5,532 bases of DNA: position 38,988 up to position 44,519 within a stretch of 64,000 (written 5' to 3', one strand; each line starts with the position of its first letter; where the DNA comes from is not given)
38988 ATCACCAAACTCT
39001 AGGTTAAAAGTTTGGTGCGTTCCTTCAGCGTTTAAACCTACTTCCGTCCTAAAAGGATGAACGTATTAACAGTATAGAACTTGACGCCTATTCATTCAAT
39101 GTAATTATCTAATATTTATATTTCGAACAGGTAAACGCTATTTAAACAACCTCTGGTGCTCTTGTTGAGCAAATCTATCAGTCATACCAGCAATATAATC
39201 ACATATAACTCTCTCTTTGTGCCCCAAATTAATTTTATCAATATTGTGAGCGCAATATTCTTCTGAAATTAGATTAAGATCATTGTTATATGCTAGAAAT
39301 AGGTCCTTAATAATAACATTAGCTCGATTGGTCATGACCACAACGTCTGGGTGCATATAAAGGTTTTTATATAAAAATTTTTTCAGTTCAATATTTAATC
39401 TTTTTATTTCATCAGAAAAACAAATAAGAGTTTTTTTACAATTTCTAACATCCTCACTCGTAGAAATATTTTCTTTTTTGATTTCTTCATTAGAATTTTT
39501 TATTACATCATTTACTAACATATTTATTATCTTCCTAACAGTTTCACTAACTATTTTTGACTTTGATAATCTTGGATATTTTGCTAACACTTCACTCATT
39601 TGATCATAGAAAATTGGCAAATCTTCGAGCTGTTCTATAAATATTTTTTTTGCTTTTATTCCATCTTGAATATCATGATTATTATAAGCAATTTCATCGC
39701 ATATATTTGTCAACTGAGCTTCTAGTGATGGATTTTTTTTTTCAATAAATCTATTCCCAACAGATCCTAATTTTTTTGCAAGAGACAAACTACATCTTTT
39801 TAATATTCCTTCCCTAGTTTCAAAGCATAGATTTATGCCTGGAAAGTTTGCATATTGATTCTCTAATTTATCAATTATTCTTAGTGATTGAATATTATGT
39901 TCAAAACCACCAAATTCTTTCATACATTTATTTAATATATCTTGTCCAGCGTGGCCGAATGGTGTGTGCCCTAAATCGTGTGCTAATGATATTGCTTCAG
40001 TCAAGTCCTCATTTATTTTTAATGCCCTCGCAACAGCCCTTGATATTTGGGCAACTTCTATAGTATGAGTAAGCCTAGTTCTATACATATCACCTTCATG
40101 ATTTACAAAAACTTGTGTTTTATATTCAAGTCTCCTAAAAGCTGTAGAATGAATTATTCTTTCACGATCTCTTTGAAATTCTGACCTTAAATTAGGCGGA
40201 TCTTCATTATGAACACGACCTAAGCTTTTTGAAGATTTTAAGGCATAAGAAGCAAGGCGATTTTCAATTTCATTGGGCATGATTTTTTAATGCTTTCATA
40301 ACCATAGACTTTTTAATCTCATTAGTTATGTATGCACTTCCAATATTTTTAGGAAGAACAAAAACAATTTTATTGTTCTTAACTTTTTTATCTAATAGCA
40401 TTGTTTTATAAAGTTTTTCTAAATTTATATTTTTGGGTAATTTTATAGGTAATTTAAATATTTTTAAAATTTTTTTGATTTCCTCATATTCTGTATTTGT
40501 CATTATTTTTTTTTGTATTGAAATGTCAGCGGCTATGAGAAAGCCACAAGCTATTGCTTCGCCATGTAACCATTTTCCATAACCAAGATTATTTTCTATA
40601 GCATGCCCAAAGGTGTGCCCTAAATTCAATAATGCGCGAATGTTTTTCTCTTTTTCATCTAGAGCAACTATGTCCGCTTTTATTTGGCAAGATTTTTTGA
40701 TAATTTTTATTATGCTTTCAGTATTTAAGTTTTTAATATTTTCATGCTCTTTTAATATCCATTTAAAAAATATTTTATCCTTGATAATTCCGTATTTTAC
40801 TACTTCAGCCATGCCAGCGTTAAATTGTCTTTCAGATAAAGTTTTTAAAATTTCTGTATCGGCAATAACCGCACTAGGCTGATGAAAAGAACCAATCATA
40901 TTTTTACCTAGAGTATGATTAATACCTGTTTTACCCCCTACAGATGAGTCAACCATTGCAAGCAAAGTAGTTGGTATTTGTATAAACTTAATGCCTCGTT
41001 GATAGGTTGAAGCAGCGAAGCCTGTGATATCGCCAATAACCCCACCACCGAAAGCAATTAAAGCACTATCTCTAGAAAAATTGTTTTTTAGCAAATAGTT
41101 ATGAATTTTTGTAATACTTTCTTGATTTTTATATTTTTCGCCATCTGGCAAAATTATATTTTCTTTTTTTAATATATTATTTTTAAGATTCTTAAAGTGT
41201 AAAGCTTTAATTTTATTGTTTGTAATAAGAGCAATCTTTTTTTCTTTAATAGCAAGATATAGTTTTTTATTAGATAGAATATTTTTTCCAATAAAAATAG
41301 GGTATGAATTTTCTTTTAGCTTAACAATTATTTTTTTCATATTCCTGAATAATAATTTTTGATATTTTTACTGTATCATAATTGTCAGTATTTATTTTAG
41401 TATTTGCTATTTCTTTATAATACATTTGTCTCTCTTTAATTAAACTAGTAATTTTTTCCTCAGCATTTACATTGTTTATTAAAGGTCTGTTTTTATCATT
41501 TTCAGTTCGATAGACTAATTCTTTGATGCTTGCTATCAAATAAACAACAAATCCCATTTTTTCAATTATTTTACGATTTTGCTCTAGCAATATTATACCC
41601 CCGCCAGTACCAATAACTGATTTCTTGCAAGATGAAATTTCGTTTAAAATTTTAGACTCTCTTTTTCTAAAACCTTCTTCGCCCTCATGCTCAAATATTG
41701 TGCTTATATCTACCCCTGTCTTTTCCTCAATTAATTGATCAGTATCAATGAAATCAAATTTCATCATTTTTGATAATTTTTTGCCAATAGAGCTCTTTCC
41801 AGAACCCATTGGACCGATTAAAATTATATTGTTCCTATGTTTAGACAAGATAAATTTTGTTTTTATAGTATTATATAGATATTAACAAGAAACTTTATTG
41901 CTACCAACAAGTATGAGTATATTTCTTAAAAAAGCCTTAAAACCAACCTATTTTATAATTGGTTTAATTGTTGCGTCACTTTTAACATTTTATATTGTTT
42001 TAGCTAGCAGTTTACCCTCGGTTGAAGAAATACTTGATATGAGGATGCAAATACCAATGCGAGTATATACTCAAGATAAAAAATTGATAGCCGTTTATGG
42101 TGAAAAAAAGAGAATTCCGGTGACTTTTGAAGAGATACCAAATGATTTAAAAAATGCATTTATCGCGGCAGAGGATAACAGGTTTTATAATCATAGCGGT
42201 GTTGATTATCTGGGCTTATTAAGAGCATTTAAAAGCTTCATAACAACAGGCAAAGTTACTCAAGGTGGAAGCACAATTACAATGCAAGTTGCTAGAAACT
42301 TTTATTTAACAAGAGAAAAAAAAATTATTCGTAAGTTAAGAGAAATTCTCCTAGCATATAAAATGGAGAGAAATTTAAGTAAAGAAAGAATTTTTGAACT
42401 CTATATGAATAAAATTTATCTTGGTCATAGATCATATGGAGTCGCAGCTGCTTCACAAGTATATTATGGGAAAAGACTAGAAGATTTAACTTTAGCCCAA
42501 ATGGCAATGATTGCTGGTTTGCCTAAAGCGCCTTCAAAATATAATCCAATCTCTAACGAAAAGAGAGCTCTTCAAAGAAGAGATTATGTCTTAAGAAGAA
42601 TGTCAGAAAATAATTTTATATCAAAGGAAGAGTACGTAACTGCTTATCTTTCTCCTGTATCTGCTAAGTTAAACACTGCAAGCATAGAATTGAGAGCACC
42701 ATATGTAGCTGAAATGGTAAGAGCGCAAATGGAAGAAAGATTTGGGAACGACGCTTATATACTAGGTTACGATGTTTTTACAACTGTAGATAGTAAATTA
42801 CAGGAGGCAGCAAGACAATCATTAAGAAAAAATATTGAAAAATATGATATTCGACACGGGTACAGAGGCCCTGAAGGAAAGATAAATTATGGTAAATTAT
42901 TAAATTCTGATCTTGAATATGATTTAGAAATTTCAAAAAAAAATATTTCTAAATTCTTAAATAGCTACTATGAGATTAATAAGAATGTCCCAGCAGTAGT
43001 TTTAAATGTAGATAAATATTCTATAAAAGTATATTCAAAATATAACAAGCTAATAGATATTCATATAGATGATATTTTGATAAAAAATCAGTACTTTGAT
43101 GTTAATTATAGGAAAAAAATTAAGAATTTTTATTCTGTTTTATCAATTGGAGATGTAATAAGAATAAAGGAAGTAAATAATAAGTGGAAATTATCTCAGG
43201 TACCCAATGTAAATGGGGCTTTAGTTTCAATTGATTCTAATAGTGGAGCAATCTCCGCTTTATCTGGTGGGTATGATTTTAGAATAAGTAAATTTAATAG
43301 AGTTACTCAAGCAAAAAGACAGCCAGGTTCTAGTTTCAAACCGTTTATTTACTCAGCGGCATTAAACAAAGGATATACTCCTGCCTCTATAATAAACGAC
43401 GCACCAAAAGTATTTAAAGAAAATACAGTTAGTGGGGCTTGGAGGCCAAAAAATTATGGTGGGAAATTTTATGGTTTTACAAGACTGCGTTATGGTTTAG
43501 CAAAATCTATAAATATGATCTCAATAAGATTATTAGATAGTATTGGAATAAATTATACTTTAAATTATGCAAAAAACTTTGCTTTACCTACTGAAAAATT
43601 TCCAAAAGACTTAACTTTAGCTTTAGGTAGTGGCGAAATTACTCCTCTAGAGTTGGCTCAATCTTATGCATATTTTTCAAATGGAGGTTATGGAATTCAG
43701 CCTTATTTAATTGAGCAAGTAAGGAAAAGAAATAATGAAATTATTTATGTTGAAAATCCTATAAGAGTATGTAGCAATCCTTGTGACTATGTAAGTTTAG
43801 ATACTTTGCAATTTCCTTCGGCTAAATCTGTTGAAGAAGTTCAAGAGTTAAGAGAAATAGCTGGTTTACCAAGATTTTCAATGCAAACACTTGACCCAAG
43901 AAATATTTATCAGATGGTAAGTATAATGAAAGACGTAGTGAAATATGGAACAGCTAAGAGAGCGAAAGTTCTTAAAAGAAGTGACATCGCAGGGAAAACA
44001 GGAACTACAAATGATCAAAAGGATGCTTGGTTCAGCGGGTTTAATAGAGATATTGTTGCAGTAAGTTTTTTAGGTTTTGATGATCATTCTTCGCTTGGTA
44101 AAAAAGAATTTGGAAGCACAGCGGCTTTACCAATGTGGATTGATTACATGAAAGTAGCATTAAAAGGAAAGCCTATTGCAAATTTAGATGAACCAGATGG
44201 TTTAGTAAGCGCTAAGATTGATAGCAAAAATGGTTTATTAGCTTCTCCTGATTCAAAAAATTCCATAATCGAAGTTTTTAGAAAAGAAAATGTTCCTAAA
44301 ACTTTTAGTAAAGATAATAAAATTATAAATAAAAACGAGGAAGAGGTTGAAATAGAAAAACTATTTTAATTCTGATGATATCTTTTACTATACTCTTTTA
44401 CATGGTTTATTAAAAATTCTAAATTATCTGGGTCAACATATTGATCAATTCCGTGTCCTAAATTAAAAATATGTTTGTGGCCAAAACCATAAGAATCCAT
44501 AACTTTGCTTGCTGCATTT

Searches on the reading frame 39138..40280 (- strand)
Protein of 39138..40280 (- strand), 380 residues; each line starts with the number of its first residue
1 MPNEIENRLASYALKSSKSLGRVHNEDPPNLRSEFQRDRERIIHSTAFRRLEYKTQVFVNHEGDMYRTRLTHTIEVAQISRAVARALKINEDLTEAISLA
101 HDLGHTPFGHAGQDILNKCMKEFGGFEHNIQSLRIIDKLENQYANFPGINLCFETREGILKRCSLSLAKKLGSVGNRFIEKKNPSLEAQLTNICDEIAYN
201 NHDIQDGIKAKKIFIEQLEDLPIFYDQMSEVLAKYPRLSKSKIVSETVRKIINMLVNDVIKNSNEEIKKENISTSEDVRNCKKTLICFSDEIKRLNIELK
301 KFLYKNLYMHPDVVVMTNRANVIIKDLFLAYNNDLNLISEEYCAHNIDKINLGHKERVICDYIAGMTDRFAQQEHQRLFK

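Call 5: search_protein_families(library=ncbifam, proteins=[window:39138-40280:-])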
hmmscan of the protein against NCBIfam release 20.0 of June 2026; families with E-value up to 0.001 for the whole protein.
window:39138-40280:- (380 aa): 12 families
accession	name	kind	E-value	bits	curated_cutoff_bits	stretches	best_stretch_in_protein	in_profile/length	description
NF002326.0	PRK01286.1-1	equivalog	9e-172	571.6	390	1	5-379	5-373/379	deoxyguanosinetriphosphate triphosphohydrolase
NF002328.0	PRK01286.1-3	equivalog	3.3e-126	421.5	467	1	9-379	15-397/404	deoxyguanosinetriphosphate triphosphohydrolase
NF002330.0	PRK01286.1-5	equivalog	3.4e-100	335.9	511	1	9-378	2-375/384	deoxyguanosinetriphosphate triphosphohydrolase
NF002327.0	PRK01286.1-2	equivalog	1.3e-98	330.3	393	1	6-379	13-337/345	deoxyguanosinetriphosphate triphosphohydrolase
TIGR01353.1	dGTP_triPase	subfamily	1.9e-87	294.4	152.35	1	32-379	2-388/389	dGTP triphosphohydrolase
NF041026.1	antiphage_dGTPase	exception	1.7e-73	248.2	400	2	26-161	10-155/425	anti-phage deoxyguanosine triphosphatase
NF002329.0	PRK01286.1-4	equivalog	9.6e-71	238.8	494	1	8-379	14-335/342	deoxyguanosinetriphosphate triphosphohydrolase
NF003701.1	PRK05318.1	subfamily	4.4e-63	213.6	383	2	29-162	14-158/426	anti-phage deoxyguanosine triphosphatase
NF002829.0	PRK03007.1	equivalog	4.2e-57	194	385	2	20-143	15-141/425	deoxyguanosinetriphosphate triphosphohydrolase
NF002205.0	PRK01096.1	equivalog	3.9e-30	105.3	439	2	22-167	15-192/444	deoxyguanosinetriphosphate triphosphohydrolase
NF003429.0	PRK04926.1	equivalog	9.8e-25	87.3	405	2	25-120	22-136/500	dGTPase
TIGR00277.1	HDIG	domain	0.00012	21.9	27.6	1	70-137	6-66/84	HDIG domain-containing metalloprotein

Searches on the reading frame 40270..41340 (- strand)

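Call 5: search_protein_families(library=ncbifam, proteins=[window:40270-41340:-])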
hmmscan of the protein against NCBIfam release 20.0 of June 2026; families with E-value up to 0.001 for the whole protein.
window:40270-41340:- (356 aa): 7 families
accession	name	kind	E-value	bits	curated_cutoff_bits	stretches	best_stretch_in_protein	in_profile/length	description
TIGR01357.1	aroB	equivalog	4.2e-116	387.9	305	1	13-350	1-342/344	3-dehydroquinate synthase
TIGR04425.1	P_lya_rel_AroB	hypoth_equivalog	9.1e-72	242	400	1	27-353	20-343/348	AroB-related putative sugar phosphate phospholyase (cyclizing)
NF010627.0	PRK14021.1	equivalog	2.4e-60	204.5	565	1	12-350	188-536/542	bifunctional shikimate kinase/3-dehydroquinate synthase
NF004852.0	PRK06203.1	equivalog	4.1e-59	200.5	333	1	42-352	72-389/407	3-dehydroquinate synthase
NF010556.0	PRK13951.1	equivalog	1.4e-55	189.1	560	1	51-335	198-476/492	bifunctional shikimate kinase AroK/3-dehydroquinate synthase AroB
NF002022.0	PRK00843.1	equivalog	9.9e-18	64.2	413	1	15-186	14-179/350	NAD(P)-dependent glycerol-1-phosphate dehydrogenase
NF006941.0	PRK09423.1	subfamily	8.5e-07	28.1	336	1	17-179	13-171/367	glycerol dehydrogenase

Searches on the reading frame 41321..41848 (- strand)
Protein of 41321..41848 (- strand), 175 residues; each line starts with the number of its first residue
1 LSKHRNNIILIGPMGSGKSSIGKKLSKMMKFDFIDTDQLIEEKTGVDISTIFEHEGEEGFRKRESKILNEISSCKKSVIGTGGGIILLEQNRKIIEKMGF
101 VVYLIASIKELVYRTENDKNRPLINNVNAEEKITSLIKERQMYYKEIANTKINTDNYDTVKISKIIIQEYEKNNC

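Call 5: search_protein_families(library=ncbifam, proteins=[window:41321-41848:-])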
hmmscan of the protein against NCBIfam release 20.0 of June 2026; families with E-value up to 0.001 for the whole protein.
window:41321-41848:- (175 aa): 20 families
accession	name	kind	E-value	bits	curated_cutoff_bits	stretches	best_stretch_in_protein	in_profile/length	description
NF003456.0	PRK05057.1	equivalog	1.1e-49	168.6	195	1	5-172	4-172/173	shikimate kinase AroK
NF010553.0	PRK13947.1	equivalog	2.3e-43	148.4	204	1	6-173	2-168/173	shikimate kinase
NF010552.0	PRK13946.1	equivalog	1.3e-39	135.9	186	1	3-170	21-187/198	shikimate kinase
NF002988.0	PRK03731.1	equivalog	2.1e-39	135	161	1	6-165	3-164/174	shikimate kinase AroL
NF010554.0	PRK13948.1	equivalog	7.1e-37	126.8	217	1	7-169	12-172/192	shikimate kinase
NF010556.0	PRK13951.1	equivalog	3.9e-32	111.7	560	1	7-172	2-162/492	bifunctional shikimate kinase AroK/3-dehydroquinate synthase AroB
NF010555.0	PRK13949.1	equivalog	2.1e-31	109.4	180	1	7-159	3-158/175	shikimate kinase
NF040667.1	hom_kin_desulfo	exception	4.4e-31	107.9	197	1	7-169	2-161/163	homoserine kinase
NF010627.0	PRK14021.1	equivalog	1.3e-27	96.5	565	1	3-163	4-167/542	bifunctional shikimate kinase/3-dehydroquinate synthase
NF006610.0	PRK09169.1-4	subfamily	1.6e-24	84.7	4299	1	6-153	2866-3012/3056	hypothetical protein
NF006015.0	PRK08154.1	subfamily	2.1e-21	76.4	204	1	3-158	134-290/314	anaerobic benzoate catabolism transcriptional regulator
NF001866.0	PRK00625.1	equivalog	1.8e-19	70.5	142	1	7-162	2-157/173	shikimate kinase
TIGR01313.1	therm_gnt_kin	subfamily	1.2e-05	25.1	113.75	1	8-40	1-33/164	gluconokinase, GntK/IdnK-type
NF010004.0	PRK13477.1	equivalog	1.3e-05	23.8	524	0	3-37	282-317/514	bifunctional pantoate--beta-alanine ligase/(d)CMP kinase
NF004861.0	PRK06217.1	equivalog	5.5e-05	22.6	203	1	7-107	3-93/183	hypothetical protein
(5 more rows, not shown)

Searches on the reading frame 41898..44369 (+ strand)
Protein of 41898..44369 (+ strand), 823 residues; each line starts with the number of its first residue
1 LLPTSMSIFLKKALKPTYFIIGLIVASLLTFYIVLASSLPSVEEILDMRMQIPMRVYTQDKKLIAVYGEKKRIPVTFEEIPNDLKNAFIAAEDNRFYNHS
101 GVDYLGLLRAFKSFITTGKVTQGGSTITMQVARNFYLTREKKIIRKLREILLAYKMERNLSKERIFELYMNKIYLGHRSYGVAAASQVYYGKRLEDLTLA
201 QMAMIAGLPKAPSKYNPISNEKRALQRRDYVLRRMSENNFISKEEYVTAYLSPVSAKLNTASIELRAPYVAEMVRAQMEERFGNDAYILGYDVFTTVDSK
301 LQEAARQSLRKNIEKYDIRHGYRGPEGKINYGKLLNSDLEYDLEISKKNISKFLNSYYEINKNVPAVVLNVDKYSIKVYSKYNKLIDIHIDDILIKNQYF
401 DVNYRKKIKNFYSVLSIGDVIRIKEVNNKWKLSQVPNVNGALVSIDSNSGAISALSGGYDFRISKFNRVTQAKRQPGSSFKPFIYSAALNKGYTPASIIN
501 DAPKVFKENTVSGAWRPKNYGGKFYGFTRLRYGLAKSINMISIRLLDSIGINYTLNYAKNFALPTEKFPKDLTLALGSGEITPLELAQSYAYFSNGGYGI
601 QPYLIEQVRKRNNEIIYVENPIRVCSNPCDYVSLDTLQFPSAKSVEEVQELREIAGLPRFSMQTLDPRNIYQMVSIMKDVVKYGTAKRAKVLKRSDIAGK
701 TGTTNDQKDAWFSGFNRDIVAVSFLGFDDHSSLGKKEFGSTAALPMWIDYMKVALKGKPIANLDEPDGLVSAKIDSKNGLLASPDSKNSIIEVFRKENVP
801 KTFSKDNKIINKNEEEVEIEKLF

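Call 5: search_protein_families(library=ncbifam, proteins=[window:41898-44369:+])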
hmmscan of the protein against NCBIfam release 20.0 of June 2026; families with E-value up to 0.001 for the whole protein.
window:41898-44369:+ (823 aa): 15 families
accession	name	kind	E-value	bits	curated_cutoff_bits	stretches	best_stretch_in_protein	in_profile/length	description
NF008643.0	PRK11636.1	equivalog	1.4e-210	701.7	1263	2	20-631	14-617/850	peptidoglycan glycosyltransferase/peptidoglycan DD-transpeptidase MrcA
TIGR02074.1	PBP_1a_fam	subfamily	4e-180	600.1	508.75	1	71-756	1-534/535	PBP1A family penicillin-binding protein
NF051885.1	tranpepglycosPbpC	equivalog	9.4e-143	477.1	900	3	33-315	36-316/632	multimodular transpeptidase-transglycosylase PbpC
TIGR02071.1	PBP_1b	equivalog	1.1e-114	384.2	717.75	3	42-316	114-395/729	penicillin-binding protein 1B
TIGR02073.1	PBP_1c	equivalog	7e-96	322.4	494.2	2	64-315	25-266/728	penicillin-binding protein 1C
NF007061.0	PRK09506.1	equivalog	1.6e-89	300.8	1120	3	44-315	180-458/825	bifunctional glycosyl transferase/transpeptidase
NF011423.0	PRK14850.1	equivalog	2.4e-82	277.5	1275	3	58-317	140-406/764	penicillin-binding protein 1b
NF038272.1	strep_PBP1A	exception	1.5e-74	251.5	1075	2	17-304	17-307/658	penicillin-binding protein PBP1A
NF038276.1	strep_PBP2A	exception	9.4e-73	245.6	1100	2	21-303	46-330/716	penicillin-binding protein PBP2A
NF008414.0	PRK11240.1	equivalog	6.6e-55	186.5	1121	2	72-276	64-265/774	peptidoglycan glycosyltransferase PbpC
NF038274.1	strep_PBP1B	exception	1.5e-45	155.8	1225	2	52-246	62-270/745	penicillin-binding protein PBP1B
TIGR02070.1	mono_pep_trsgly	equivalog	2.7e-41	141.5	182.65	1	73-237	56-220/224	monofunctional biosynthetic peptidoglycan transglycosylase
NF010008.0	PRK13481.1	equivalog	2e-40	138.8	270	1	69-249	77-263/269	glycosyltransferase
TIGR03423.1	pbp2_mrdA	equivalog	1.2e-18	67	455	2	574-705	428-527/593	penicillin-binding protein 2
TIGR02214.1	spoVD_pbp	equivalog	7e-05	21.3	688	0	663-728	454-516/636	stage V sporulation protein D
